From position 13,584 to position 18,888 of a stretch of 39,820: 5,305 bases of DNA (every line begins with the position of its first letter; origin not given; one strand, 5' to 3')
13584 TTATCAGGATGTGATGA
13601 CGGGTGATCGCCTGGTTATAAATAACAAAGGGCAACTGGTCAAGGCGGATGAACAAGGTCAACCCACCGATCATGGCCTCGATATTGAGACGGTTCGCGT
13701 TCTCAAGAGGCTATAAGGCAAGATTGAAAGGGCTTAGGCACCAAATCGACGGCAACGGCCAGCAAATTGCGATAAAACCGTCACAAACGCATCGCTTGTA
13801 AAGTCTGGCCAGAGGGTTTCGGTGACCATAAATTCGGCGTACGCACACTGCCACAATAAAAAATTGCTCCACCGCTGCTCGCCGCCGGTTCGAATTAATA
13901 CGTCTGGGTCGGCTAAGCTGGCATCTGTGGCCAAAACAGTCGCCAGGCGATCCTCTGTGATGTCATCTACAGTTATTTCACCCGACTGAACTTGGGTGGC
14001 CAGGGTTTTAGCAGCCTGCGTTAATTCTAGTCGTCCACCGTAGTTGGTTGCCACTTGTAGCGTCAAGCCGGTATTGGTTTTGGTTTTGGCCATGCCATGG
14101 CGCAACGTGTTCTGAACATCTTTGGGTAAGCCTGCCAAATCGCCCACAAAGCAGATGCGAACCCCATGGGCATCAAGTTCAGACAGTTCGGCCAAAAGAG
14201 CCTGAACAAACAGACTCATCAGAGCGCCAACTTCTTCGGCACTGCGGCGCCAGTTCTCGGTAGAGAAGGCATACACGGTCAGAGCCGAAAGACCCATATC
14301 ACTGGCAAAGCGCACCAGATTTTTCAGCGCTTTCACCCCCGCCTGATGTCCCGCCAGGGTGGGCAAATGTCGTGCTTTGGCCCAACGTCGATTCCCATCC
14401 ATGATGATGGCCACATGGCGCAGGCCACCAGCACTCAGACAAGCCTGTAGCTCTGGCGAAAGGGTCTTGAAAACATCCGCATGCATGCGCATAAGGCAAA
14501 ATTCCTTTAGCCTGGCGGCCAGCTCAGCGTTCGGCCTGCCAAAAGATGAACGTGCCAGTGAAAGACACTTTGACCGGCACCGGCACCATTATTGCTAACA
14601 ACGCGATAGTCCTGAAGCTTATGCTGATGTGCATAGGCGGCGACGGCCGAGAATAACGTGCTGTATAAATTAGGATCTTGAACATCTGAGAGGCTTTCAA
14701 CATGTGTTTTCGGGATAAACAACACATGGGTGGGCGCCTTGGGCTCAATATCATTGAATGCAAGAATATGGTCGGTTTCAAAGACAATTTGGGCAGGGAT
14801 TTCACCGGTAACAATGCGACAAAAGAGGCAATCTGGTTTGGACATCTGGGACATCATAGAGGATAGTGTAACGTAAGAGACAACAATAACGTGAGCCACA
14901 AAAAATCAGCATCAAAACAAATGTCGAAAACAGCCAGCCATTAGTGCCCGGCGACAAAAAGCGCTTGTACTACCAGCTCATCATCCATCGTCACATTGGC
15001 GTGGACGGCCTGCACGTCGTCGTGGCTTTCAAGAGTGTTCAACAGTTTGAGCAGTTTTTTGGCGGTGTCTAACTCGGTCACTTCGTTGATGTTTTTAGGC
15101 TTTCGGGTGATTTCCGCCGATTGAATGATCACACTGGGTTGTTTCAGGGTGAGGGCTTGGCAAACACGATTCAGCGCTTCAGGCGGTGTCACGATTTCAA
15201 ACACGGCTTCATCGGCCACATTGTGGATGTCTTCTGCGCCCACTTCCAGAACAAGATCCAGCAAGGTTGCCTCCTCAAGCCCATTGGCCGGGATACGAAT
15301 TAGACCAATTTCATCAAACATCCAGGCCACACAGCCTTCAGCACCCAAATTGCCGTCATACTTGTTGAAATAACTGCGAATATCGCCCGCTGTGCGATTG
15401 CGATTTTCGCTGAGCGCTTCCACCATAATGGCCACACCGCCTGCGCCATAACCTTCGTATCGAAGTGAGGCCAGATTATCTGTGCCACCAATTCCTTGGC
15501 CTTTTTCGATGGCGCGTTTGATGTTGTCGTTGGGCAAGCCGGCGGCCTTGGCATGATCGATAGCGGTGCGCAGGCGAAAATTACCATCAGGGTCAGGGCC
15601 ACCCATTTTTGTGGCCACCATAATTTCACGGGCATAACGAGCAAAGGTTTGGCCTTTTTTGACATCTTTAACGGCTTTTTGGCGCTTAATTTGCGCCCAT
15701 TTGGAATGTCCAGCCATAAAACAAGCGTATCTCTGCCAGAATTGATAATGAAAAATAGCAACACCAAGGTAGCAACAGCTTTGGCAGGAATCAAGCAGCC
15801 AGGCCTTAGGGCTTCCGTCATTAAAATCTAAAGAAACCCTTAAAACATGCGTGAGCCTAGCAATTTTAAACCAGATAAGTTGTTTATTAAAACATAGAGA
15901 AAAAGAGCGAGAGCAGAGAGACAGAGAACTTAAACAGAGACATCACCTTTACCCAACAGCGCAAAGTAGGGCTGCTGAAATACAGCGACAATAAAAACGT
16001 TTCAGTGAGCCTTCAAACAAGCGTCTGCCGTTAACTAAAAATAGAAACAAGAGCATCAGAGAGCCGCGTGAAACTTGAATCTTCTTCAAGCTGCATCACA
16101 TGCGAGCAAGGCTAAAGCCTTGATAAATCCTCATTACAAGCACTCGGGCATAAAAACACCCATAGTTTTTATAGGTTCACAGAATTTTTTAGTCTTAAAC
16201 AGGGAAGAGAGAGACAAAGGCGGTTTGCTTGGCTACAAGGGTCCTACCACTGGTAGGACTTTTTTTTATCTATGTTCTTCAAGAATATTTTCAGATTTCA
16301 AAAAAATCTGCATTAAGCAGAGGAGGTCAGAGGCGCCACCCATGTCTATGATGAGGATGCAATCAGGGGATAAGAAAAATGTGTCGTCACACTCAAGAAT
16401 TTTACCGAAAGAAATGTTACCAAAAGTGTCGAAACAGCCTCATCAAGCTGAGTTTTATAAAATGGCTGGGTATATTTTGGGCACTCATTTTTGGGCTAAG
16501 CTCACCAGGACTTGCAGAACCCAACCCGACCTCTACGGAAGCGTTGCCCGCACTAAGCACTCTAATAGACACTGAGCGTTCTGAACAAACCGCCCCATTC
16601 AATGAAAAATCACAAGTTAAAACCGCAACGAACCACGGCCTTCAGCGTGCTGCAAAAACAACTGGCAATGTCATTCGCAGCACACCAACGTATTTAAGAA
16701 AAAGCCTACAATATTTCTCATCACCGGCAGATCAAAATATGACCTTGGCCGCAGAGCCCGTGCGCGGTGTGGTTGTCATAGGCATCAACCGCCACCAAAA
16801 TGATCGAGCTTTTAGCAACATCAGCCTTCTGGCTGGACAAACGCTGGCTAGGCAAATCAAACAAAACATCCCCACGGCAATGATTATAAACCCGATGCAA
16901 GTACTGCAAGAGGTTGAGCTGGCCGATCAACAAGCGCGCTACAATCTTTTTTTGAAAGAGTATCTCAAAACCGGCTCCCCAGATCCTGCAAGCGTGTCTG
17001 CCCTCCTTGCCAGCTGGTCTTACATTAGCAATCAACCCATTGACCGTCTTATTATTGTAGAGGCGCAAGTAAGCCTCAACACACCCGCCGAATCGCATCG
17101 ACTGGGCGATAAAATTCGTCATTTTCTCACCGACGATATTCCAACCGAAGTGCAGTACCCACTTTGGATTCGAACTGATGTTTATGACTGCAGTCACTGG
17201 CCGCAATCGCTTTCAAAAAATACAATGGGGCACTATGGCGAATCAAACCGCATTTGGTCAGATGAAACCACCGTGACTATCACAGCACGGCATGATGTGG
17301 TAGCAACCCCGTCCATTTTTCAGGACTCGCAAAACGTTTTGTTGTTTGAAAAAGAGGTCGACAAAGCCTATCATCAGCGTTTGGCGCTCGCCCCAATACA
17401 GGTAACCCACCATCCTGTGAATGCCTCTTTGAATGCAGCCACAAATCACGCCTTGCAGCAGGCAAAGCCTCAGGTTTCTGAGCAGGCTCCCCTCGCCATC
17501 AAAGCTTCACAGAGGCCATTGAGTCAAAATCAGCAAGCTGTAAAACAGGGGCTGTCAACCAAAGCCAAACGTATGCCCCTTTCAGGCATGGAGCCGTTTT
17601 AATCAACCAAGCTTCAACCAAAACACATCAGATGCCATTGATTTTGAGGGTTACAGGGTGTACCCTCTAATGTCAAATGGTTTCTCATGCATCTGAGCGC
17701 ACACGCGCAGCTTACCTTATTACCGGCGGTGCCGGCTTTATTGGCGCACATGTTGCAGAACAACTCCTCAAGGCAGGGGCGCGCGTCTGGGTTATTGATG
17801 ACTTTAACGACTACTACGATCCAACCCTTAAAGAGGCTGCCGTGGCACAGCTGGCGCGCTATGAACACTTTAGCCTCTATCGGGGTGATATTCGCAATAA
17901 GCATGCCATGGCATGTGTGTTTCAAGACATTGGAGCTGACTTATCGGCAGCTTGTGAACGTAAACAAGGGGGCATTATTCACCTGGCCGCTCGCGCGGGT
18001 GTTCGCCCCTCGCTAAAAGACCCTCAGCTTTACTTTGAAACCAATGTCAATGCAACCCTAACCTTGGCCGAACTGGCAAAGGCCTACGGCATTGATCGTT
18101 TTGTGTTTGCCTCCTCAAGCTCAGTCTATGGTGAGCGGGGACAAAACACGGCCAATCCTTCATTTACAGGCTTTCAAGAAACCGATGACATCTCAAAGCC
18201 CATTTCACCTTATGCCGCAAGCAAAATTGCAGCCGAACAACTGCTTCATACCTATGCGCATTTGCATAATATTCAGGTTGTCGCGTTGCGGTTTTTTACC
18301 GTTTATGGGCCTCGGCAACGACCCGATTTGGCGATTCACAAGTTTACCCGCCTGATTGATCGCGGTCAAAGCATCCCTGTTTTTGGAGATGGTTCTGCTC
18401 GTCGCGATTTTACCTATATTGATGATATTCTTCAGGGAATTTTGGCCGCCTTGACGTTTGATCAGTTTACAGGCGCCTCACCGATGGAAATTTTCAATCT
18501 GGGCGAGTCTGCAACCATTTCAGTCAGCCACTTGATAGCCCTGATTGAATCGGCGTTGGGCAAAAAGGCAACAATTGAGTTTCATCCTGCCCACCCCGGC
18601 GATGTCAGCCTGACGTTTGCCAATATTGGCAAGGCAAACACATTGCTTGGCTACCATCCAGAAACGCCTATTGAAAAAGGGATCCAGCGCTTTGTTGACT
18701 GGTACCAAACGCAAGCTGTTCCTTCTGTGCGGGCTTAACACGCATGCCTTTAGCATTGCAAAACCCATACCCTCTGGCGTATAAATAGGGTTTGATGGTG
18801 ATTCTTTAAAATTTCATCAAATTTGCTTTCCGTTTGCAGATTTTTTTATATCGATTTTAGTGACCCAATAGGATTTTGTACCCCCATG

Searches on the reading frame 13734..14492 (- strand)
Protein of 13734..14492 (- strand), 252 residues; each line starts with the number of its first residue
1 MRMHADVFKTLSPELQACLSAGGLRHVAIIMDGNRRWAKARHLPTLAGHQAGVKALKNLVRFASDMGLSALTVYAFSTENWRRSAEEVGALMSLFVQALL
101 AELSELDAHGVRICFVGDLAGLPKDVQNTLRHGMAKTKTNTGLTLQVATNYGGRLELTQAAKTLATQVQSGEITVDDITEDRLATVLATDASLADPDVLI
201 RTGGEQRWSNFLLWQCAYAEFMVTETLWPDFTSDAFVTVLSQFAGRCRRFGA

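Call 19: search_protein_families(library=pfam, proteins=[window:13734-14492:-], max_evalue=0.001)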
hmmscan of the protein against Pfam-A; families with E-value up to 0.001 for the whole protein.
window:13734-14492:- (252 aa): 1 family
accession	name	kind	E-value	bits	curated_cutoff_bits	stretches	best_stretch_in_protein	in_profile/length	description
PF01255.24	Prenyltransf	-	4.7e-78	262.2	27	1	30-251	1-219/219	Putative undecaprenyl diphosphate synthase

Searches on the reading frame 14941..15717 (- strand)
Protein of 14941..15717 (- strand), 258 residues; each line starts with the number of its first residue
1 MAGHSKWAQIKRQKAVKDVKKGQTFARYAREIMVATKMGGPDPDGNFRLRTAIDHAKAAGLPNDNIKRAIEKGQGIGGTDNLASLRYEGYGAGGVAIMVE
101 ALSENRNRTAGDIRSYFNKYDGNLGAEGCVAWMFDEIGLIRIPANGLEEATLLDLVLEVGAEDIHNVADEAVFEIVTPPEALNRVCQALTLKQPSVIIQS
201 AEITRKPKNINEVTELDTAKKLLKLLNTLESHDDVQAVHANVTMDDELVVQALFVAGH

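Call 19: search_protein_families(library=pfam, proteins=[window:14941-15717:-], max_evalue=0.001)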
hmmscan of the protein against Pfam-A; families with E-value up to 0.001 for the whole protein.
window:14941-15717:- (258 aa): 2 families
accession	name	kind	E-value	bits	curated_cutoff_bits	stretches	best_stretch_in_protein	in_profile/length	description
PF01709.26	Transcrip_reg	-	5.8e-52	176.1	27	1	84-242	3-160/160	TACO1/YebC second and third domain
PF20772.2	TACO1_YebC_N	-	3.3e-30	104.8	36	1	5-75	1-72/73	TACO1/YebC protein N-terminal domain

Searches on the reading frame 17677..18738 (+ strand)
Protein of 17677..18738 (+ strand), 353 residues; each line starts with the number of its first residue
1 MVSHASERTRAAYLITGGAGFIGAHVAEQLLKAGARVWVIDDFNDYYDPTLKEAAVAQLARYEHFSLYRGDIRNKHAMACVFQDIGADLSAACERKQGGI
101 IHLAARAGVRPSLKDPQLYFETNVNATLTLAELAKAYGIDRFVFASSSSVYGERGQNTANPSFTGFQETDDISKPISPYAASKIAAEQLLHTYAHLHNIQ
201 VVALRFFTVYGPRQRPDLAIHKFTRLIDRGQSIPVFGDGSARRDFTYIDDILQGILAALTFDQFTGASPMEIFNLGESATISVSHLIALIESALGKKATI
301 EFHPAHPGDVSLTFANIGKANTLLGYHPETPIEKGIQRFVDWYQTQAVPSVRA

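Call 19: search_protein_families(library=pfam, proteins=[window:17677-18738:+], max_evalue=0.001)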
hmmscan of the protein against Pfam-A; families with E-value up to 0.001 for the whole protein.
window:17677-18738:+ (353 aa): 9 families
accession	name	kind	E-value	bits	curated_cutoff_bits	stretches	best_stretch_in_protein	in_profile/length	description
PF01370.27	Epimerase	-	6.3e-56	189.9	20.9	1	14-264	2-230/240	NAD dependent epimerase/dehydratase family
PF16363.11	GDP_Man_Dehyd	-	1.4e-54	186.3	27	1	14-338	1-331/332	GDP-mannose 4,6 dehydratase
PF01073.25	3Beta_HSD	-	1.7e-20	73.7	22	1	14-258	1-229/280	3-beta hydroxysteroid dehydrogenase/isomerase family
PF07993.18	NAD_binding_4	-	1.7e-14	54.1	20.1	1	15-249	1-252/258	Male sterility protein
PF02719.21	Polysacc_synt_2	-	1.6e-11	44.4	20.2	1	14-147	2-128/293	Polysaccharide biosynthesis protein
PF04321.23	RmlD_sub_bind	-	3.2e-11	43.3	27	1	14-260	4-198/287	RmlD substrate binding domain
PF08659.16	KR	-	1.4e-10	41.8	22.6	1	11-157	1-147/180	KR domain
PF00106.31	adh_short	-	1.2e-07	31.9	26.6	1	14-127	4-112/195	short chain dehydrogenase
PF13460.12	NAD_binding_10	-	2.2e-05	24.8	27.2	1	17-191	1-132/184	NAD(P)H-binding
